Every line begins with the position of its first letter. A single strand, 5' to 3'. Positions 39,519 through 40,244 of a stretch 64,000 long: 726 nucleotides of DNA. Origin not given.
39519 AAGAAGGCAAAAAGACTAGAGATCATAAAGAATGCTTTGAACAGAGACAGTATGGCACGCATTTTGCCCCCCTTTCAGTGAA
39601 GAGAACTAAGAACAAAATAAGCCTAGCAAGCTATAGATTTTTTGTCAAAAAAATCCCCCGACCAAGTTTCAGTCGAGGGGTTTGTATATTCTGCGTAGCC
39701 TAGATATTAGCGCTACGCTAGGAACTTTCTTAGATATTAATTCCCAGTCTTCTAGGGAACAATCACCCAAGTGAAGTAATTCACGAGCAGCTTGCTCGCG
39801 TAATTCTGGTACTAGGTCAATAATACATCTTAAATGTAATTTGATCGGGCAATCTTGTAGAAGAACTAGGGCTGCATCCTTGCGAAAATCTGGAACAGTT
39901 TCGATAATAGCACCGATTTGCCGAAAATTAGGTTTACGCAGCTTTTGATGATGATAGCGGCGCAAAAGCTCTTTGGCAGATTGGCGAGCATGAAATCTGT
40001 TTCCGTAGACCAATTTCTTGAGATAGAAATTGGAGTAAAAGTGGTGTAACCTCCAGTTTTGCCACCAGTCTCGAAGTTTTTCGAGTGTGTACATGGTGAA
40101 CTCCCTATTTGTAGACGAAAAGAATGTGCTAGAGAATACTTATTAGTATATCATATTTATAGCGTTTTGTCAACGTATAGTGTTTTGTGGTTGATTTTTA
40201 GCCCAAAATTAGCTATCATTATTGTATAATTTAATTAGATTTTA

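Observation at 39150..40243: Minus-strand cassette: 141-aa basic protein then a promoter overlapping its terminator and two co-transcribed 2-TM mini-proteins (55 and 66 aa)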

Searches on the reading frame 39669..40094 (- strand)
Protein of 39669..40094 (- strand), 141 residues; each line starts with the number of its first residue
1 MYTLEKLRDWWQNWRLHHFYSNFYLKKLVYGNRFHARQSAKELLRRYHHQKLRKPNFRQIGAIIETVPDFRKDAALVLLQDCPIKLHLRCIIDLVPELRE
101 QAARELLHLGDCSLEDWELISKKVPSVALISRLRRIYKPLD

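Call 7: search_protein_families(library=pfam, proteins=[window:39669-40094:-], max_evalue=10)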
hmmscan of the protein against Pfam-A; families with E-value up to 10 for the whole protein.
window:39669-40094:- (141 aa): 0 families

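Call 8: search_protein_families(library=phrogs, proteins=[window:39669-40094:-], max_evalue=10)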
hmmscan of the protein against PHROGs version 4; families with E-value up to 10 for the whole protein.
window:39669-40094:- (141 aa): 2 families
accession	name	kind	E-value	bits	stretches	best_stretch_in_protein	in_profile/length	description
phrog_18205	-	unknown function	0.037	15.1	1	4-16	4-16/51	-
phrog_33068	-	unknown function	0.29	12.3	1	4-19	41-56/58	-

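Call 9: search_protein_families(library=ncbifam, proteins=[window:39669-40094:-], max_evalue=10)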
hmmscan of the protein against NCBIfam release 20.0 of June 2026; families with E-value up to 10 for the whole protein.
window:39669-40094:- (141 aa): 0 families

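Call 10: search_protein_families(library=padloc, proteins=[window:39669-40094:-], max_evalue=10)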
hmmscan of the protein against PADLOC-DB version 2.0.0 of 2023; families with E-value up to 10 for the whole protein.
window:39669-40094:- (141 aa): 0 families

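Call 11: find_homologous_proteins(query=window:39669-40094:-, max_evalue=0.01)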
Query window:39669-40094:- (141 aa): 2 proteins with E <= 0.01 among 32 candidates.
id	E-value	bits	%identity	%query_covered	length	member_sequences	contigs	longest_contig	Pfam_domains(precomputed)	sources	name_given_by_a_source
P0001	7.5e-90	316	99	100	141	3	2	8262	-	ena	-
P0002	1.4e-56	208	65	99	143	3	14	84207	-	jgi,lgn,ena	jgi:hypothetical protein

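Call 13: find_encoding_contigs(protein=P0002, flank=6000, max_places=10)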
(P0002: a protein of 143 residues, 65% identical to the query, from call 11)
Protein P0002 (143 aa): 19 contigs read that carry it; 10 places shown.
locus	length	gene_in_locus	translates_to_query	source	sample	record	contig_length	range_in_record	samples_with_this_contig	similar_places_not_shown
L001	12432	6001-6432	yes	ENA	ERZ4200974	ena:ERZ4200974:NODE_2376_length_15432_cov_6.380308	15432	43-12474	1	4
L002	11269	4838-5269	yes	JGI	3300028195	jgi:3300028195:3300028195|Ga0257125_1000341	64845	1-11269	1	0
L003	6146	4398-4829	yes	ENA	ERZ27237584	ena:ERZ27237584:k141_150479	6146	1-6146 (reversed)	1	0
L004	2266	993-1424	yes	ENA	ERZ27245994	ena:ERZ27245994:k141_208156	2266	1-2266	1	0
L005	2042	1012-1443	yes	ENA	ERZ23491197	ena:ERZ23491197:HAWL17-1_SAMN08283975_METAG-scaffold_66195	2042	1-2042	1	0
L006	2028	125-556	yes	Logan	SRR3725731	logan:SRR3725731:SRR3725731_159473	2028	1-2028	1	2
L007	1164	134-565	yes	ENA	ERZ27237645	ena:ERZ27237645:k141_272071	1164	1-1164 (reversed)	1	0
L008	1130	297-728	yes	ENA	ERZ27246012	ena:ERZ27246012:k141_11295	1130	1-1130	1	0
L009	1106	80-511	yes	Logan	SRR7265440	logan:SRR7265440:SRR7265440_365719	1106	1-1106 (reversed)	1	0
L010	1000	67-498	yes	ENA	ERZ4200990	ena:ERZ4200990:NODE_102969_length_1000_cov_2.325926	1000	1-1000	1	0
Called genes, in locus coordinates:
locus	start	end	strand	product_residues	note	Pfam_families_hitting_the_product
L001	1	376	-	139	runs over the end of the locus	?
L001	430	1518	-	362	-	PF01168:Ala_racemase_N, PF00842:Ala_racemase_C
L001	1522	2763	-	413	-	PF02403:Seryl_tRNA_N, PF00587:tRNA-synt_2b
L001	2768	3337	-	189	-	PF00160:Pro_isomerase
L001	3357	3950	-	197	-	PF01725:Ham1p_like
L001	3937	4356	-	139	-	PF00293:NUDIX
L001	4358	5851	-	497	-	PF01336:tRNA_anti-codon, PF00152:tRNA-synt_2, PF01409:tRNA-synt_2d (weak)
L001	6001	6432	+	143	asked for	-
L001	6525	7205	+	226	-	-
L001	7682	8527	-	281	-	PF00535:Glycos_transf_2, PF10111:Glyco_tranf_2_2 (faint), PF13641:Glyco_tranf_2_3, PF13632:Glyco_trans_2_3 (weak)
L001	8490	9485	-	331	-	PF00535:Glycos_transf_2, PF13641:Glyco_tranf_2_3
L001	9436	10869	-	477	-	PF04932:Wzy_C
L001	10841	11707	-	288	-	PF00535:Glycos_transf_2, PF13641:Glyco_tranf_2_3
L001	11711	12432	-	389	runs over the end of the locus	PF00534:Glycos_transf_1, PF13692:Glyco_trans_1_4, PF13524:Glyco_trans_1_2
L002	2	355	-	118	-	?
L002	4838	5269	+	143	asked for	-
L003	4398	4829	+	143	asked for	-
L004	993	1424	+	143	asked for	-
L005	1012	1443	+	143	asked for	-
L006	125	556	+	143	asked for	-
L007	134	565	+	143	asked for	-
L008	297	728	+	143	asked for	-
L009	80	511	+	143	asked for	-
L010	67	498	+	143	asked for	-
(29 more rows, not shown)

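Call 14: find_encoding_contigs(protein=P0001, flank=6000, max_places=6)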
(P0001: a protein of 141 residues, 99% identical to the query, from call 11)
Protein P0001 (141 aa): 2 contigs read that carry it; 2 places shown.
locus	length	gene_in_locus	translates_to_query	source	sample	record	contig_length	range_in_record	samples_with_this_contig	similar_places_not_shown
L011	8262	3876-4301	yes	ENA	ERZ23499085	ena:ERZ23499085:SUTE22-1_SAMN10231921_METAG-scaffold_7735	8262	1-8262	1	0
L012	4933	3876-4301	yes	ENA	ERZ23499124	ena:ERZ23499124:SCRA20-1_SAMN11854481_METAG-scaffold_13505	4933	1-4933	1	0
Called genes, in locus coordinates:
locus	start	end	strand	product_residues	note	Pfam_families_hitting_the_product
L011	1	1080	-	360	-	?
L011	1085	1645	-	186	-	PF00160:Pro_isomerase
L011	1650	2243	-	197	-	PF01725:Ham1p_like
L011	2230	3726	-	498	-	PF01336:tRNA_anti-codon, PF00152:tRNA-synt_2, PF01409:tRNA-synt_2d (weak)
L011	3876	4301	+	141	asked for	-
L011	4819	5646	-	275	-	PF00535:Glycos_transf_2, PF13641:Glyco_tranf_2_3, PF13632:Glyco_trans_2_3 (weak)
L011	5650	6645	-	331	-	PF00535:Glycos_transf_2, PF13641:Glyco_tranf_2_3 (weak)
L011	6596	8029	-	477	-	PF04932:Wzy_C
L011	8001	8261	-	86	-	?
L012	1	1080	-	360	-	?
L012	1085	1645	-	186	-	PF00160:Pro_isomerase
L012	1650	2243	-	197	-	PF01725:Ham1p_like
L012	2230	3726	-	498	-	PF01336:tRNA_anti-codon, PF00152:tRNA-synt_2, PF01409:tRNA-synt_2d (weak)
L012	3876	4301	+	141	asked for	-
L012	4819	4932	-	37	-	?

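Call 26: search_protein_representatives(alignment_id=A3)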
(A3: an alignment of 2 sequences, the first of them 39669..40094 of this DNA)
Query: 2 sequences, 143 profile positions. Proteins with E-value up to 0.001 (for the whole library): 44; up to 1e-10: 5; up to 1e-30: 1. The best 44 are listed.
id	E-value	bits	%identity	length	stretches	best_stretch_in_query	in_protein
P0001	1.3e-84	297.4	-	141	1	1-141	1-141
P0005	6.2e-28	113.6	-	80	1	64-141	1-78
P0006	1.3e-12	63.9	-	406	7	60-121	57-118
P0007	1.8e-11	60.2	-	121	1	25-127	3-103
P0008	3.5e-11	59.3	-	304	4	58-128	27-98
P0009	1.3e-10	57.4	-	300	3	67-109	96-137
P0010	4.6e-10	55.7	-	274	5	62-115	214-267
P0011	1.1e-09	54.4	-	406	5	62-108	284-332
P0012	3.5e-09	52.8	-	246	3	55-126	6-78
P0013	1.3e-08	50.9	-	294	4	63-108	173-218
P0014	4.4e-08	49.3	-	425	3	56-126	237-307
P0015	4.4e-08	49.2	-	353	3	54-107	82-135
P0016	5.3e-08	49.0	-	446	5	55-129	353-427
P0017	7.5e-08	48.5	-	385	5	45-114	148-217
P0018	2.6e-07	46.7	-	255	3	64-106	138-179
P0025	3.0e-06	43.3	-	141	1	1-127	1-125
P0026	3.4e-06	43.1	-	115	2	54-104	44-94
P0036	4.8e-05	39.4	-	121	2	55-126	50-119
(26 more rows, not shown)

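Call 27: search_protein_families(library=pfam, proteins=[P0005, P0006, P0007, P0008, P0009, P0010, P0011, P0012, P0013, P0025], max_evalue=0.1)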
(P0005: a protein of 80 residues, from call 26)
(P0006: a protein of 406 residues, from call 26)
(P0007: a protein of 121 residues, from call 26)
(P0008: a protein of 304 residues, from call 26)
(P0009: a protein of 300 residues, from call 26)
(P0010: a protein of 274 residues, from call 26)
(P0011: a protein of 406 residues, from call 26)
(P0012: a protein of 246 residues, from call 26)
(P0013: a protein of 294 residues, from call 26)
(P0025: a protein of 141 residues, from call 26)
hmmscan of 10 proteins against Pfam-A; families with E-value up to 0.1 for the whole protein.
P0005 (80 aa): 0 families

P0006 (406 aa): 1 family
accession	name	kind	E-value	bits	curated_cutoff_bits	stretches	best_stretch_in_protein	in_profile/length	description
PF07671.16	DUF1601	-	0.07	13.4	25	0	98-113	3-18/37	Protein of unknown function (DUF1601)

P0007 (121 aa): 0 families

P0008 (304 aa): 0 families

P0009 (300 aa): 0 families

P0010 (274 aa): 0 families

P0011 (406 aa): 1 family
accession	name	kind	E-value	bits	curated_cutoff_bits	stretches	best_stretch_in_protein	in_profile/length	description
PF18285.6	LuxT_C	-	0.087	13.7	25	0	359-403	39-83/87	Tetracycline repressor LuxT C-terminal domain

P0012 (246 aa): 0 families

P0013 (294 aa): 2 families
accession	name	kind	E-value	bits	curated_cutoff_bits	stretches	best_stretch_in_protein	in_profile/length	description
PF07739.18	TipAS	-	0.003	18.5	23.8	1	192-260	24-97/117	TipAS antibiotic-recognition domain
PF11619.13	P53_C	-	0.023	15.2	25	0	77-102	40-65/67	Transcription factor P53 - C terminal domain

P0025 (141 aa): 0 families
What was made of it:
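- On HEAT/ARM/PUF/PPR repeat families (141-aa protein): No Pfam or NCBIfam hit for the protein (calls 7, 9) or for ten relatives (call 27).
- Closest known: HEAT/ARM/PUF/PPR-type α-solenoid repeat proteins. Different: No Pfam repeat model matches either this protein or its multi-repeat relatives (calls 7, 27).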

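Call 29: find_encoding_contigs(protein=P0025, flank=5000, max_places=6)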
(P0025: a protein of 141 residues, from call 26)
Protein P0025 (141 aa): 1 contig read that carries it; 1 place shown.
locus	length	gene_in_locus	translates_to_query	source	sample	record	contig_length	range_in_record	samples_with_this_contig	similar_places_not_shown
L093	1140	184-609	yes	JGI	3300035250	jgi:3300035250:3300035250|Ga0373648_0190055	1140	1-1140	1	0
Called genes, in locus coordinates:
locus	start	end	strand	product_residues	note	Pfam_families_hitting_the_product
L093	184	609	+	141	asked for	-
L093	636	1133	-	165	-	PF13641:Glyco_tranf_2_3 (weak), PF13632:Glyco_trans_2_3 (weak)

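Call 30: find_encoding_contigs(protein=P0007, flank=5000, max_places=6)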
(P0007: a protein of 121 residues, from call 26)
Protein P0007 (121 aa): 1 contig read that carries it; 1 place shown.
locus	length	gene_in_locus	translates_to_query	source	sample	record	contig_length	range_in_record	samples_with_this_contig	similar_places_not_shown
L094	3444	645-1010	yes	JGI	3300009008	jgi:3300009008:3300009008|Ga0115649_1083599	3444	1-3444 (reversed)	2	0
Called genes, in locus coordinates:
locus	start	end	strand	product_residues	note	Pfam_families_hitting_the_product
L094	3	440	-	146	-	?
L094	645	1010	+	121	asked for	-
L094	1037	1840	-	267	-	PF00535:Glycos_transf_2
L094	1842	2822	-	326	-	PF00535:Glycos_transf_2, PF13641:Glyco_tranf_2_3, PF13632:Glyco_trans_2_3 (weak)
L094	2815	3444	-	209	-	?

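Call 31: find_encoding_contigs(protein=P0005, flank=5000, max_places=6)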
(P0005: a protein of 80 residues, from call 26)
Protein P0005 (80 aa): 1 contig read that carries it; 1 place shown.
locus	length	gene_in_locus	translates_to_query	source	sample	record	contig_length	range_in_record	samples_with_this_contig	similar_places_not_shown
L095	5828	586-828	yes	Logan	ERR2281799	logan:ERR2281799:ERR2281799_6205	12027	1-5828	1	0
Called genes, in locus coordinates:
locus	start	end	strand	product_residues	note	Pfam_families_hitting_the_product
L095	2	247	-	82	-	?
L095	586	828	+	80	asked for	-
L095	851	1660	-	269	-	PF00535:Glycos_transf_2, PF13641:Glyco_tranf_2_3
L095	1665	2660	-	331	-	PF00535:Glycos_transf_2, PF13641:Glyco_tranf_2_3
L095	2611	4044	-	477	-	PF04932:Wzy_C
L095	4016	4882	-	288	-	PF00535:Glycos_transf_2, PF10111:Glyco_tranf_2_2 (weak), PF13641:Glyco_tranf_2_3, PF13632:Glyco_trans_2_3 (faint)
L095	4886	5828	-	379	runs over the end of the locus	PF00534:Glycos_transf_1, PF13692:Glyco_trans_1_4, PF13524:Glyco_trans_1_2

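Call 32: list_cluster_members(proteins=[P0005, P0006, P0007, P0008, P0009, P0010, P0012, P0025, P0026, P0036])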
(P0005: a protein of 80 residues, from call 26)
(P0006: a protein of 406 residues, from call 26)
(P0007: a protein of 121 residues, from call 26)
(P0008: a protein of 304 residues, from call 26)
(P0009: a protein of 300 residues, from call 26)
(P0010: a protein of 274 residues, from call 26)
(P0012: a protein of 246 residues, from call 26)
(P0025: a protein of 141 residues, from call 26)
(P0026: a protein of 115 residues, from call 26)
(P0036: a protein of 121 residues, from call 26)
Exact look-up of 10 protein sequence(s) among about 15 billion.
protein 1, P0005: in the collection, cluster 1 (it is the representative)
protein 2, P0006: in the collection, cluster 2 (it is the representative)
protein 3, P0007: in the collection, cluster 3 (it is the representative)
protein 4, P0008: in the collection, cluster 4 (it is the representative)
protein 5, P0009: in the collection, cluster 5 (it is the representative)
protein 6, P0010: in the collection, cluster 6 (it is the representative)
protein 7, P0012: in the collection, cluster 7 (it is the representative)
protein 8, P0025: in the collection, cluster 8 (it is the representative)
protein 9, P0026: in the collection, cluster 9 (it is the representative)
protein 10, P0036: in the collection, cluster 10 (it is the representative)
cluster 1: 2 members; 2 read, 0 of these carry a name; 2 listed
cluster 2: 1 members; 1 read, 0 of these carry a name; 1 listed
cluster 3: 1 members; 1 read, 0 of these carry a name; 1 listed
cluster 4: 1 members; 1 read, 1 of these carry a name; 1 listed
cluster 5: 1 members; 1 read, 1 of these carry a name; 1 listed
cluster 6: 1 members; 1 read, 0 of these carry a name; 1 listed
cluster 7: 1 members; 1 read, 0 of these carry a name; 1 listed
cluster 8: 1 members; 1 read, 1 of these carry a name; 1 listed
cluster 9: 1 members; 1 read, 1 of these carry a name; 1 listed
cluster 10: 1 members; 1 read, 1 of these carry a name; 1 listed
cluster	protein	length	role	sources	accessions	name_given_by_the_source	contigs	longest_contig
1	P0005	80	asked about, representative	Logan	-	-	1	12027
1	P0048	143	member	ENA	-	-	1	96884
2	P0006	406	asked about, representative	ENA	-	-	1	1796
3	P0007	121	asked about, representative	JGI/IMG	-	-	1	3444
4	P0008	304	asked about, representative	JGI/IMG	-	hypothetical protein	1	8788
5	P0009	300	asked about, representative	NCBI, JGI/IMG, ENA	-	hypothetical protein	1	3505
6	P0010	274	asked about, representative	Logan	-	-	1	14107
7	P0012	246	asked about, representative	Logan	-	-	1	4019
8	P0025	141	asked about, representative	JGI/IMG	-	hypothetical protein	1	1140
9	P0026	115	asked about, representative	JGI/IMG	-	hypothetical protein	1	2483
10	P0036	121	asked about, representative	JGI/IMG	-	hypothetical protein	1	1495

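Call 34: find_encoding_contigs(protein=P0048, flank=8000, max_places=4)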
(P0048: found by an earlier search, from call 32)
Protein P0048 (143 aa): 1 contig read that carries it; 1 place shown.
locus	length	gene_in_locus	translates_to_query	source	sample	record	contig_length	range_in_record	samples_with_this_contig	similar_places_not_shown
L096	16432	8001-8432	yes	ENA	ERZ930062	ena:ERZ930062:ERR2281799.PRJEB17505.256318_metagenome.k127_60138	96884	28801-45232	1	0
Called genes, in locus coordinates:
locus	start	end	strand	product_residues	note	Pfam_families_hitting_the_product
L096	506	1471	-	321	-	PF02899:Phage_int_SAM_1, PF13102:Phage_int_SAM_5 (weak), PF13495:Phage_int_SAM_4 (weak), PF00589:Phage_integrase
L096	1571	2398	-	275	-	PF08478:POTRA_1 (faint)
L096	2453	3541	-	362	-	PF01168:Ala_racemase_N, PF00842:Ala_racemase_C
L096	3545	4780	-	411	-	PF02403:Seryl_tRNA_N, PF00587:tRNA-synt_2b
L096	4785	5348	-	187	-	PF00160:Pro_isomerase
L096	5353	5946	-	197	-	PF01725:Ham1p_like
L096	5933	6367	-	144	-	PF00293:NUDIX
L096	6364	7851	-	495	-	PF01336:tRNA_anti-codon, PF00152:tRNA-synt_2, PF01409:tRNA-synt_2d (weak)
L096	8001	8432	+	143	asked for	-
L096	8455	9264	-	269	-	PF00535:Glycos_transf_2, PF13641:Glyco_tranf_2_3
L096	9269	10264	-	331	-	PF00535:Glycos_transf_2, PF13641:Glyco_tranf_2_3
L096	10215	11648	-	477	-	PF04932:Wzy_C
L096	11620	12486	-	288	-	PF00535:Glycos_transf_2, PF10111:Glyco_tranf_2_2 (weak), PF13641:Glyco_tranf_2_3, PF13632:Glyco_trans_2_3 (faint)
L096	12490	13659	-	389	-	PF00534:Glycos_transf_1, PF13692:Glyco_trans_1_4, PF13524:Glyco_trans_1_2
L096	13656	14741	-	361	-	PF13439:Glyco_transf_4, PF13477:Glyco_trans_4_2, PF20706:GT4-conflict (weak), PF00534:Glycos_transf_1, PF13692:Glyco_trans_1_4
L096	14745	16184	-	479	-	PF01943:Polysacc_synt, PF03023:MurJ, PF13440:Polysacc_synt_3, PF01554:MatE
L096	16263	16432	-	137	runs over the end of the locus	PF00380:Ribosomal_S9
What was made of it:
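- On Class II holin: The neighbours are GT2, Wzy, LysS, Ham1, PPIase, SerS and Alr (calls 13, 14, 34).
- The neighbours are glycosyltransferases, Wzy, LysS, Ham1, PPIase, SerS and Alr (calls 13, 34).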

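Call 40: search_solved_structures(query=A4, max_evalue=10)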
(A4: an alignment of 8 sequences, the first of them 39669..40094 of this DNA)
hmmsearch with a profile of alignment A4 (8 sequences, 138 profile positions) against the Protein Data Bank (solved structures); distinct sequences matched with E-value up to 10: 5.
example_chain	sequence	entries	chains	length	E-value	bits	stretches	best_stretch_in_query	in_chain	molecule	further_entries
3iee_A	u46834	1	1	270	0.036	17.4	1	13-86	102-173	Putative exported protein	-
5xa5_A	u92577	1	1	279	0.41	13.9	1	83-135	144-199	Alpha-catenin-like protein hmp-1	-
7rb3_B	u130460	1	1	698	0.8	13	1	46-88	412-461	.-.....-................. 35, NatC auxiliary subunit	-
3rh3_A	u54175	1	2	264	0.87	12.9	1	14-85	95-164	Uncharacterized DUF3829-like protein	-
7mx2_B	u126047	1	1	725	0.87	12.9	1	46-88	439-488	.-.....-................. 35, NatC auxiliary subunit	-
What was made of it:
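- On HEAT/ARM/PUF/PPR repeat families (141-aa protein): The PDB profile search gives a best E of 0.036, to an unrelated exported protein (call 40).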

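Call 45: predict_structure(alignment_id=A4)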
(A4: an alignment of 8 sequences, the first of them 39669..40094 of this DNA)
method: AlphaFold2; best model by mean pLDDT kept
length: 141 residues; sequences in the alignment: 8
mean_pLDDT: 85.1   pTM: 0.76
mean pLDDT of the five models: 85.1, 83.4, 82.5, 81.4, 81.2
residues with pLDDT >= 90: 68; 70-90: 58; 50-70: 10; < 50: 5
segments of 3 or more residues with pLDDT < 50: 137-141
pLDDT, mean of each block of 10 residues (from residue 1): 77 78 90 89 88 83 94 95 89 97 91 89 87 51 37
secondary structure, 60 per line:
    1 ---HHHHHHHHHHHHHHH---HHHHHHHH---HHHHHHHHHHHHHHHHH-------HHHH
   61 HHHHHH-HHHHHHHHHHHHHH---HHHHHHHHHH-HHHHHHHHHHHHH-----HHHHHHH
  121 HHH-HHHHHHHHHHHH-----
elements in order: H4-18 H22-29 H33-49 H57-66 H68-81 H85-94 H96-108 H114-123 H125-136
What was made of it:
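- On HEAT/ARM/PUF/PPR repeat families (141-aa protein): AF2 gives pLDDT 85 and nine helices (call 45).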

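Call 49: fold_search(model_id=the predicted structure, library=pdb)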
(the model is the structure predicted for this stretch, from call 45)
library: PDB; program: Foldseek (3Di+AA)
matches with E <= 10: 262; with E <= 0.001: 0
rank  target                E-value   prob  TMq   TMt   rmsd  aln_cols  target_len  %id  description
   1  6zs9_A4               9.6e-01  0.60  0.44  0.15   6.2       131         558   14  Human mitochondrial ribosome in complex with ribosome recycling factor (released 2020-10-14)
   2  3ldz_A                9.6e-01  0.35  0.31  0.32   7.3       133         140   13  Crystal structure of human STAM1 VHS domain in complex with ubiquitin (released 2010-03-02)
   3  3k4e_A                1.1e+00  0.80  0.53  0.27   5.9       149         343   15  Puf3 RNA binding domain bound to Cox17 RNA 3' UTR recognition sequence site A (released 2009-10-27)
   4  3v6a                  1.1e+00  0.21  0.25  0.11  10.2       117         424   15  Helical repeat structure of apoptosis inhibitor 5 reveals protein-protein interaction modules (released 2012-02-22)
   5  5kl8_A                1.3e+00  0.47  0.41  0.23   9.1       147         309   12  Crystal structure of the Pumilio-Nos-CyclinB RNA complex (released 2016-08-17)
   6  8fzk_D                1.3e+00  0.23  0.29  0.12  11.0       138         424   12  Dimeric human importin alpha subunit (released 2023-02-08)
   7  8fua_A                1.4e+00  0.10  0.19  0.09  11.2       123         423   15  Crystal structure of mouse Importin alpha in complex with Hendra virus matrix protein NLS1 (released 2023-02-08)
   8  5b56_B                1.5e+00  0.28  0.33  0.15   7.7       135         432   15  Crystal structure of HIV-1 VPR C-Terminal domain and DIBB-M-Importin-Alpha2 complex (released 2016-06-01)
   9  3k49_A                1.6e+00  0.66  0.52  0.26   5.9       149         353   16  Puf3 RNA binding domain bound to Cox17 RNA 3' UTR recognition sequence site B (released 2009-10-27)
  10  2ios                  1.6e+00  0.07  0.18  0.19  10.9       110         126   18  Crystal structure of the C-terminal MA3 domain of Pdcd4 (mouse); form 3 (released 2006-11-14)
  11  4u54                  1.7e+00  0.30  0.34  0.15   7.1       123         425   16  IMPORTIN-ALPHA MINOR NLS SITE INHIBITOR (released 2015-05-13)
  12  5d5k_C                1.7e+00  0.08  0.18  0.09  11.5       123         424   15  Crystal Structure NLS from human PARP-2 complexed with Importin alpha delta IBB (released 2016-06-22)
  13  4xgm                  1.8e+00  0.47  0.38  0.18   4.6        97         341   14  Structure of the nuclease subunit of human mitochondrial RNase P (MRPP3) at 1.98A (released 2015-05-13)
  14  9i8o_C                1.8e+00  0.08  0.18  0.15  11.4       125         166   17  Beta-Catenin R4 with Compound 1 (released 2026-02-18)
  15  8ga7                  1.8e+00  0.08  0.17  0.06  20.3       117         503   15  Geometrically programmable nanomaterial construction using regularized protein building blocks (released 2024-03-13)
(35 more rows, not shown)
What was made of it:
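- On HEAT/ARM/PUF/PPR repeat families (141-aa protein): The Foldseek top hits are PUF, PPR and ARM, but with E of 0.96 or higher (call 49).
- Closest known: HEAT/ARM/PUF/PPR-type α-solenoid repeat proteins. Same: Foldseek's best matches are PUF, PPR and ARM/importin-α repeats, with TM-scores of 0.44-0.56 normalised to the query (call 49).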

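Call 65: find_encoding_contigs(protein=P0010, flank=5000, max_places=2)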
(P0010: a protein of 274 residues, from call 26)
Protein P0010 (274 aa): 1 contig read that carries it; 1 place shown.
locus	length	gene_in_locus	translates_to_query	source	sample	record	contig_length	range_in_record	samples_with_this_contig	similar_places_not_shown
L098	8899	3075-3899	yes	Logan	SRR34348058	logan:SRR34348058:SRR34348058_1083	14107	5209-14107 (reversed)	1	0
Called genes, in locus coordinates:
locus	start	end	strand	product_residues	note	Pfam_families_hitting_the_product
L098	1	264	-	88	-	?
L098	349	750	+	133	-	-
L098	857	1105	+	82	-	-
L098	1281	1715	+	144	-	-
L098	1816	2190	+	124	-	-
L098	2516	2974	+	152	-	-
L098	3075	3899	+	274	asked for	-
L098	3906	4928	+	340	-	PF00551:Formyl_trans_N, PF02911:Formyl_trans_C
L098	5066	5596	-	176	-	-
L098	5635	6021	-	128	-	PF07784:DUF1622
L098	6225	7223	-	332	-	PF02779:Transket_pyr, PF02780:Transketolase_C, PF22613:Transketolase_C_1 (weak)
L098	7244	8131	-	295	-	PF13292:DXP_synthase_N (faint), PF00456:Transketolase_N, PF00676:E1_dh (weak)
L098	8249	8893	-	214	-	PF00834:Ribul_P_3_epim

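Call 66: find_encoding_contigs(protein=P0008, flank=5000, max_places=2)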
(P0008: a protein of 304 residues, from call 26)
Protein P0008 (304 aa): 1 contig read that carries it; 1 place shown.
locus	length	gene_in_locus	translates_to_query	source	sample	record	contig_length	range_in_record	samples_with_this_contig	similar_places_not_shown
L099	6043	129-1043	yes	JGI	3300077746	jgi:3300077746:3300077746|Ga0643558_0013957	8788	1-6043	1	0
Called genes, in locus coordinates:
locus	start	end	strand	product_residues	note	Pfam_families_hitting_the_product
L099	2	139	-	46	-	?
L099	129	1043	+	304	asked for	-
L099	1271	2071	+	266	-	-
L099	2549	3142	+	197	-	-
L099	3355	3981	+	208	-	PF13489:Methyltransf_23, PF03848:TehB, PF07021:MetW (weak), PF02353:CMAS (weak), PF13847:Methyltransf_31, PF08241:Methyltransf_11, PF08242:Methyltransf_12, PF13649:Methyltransf_25, +1 more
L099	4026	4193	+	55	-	-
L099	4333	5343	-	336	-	PF01259:SAICAR_synt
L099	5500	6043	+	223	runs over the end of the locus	PF00551:Formyl_trans_N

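Call 76: search_dna_similar(query=window:39669-40094:-, collection=phages, mode=protein, max_evalue=0.1, max_rows=8)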
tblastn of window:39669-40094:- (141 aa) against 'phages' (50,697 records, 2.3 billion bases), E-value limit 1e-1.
No match.
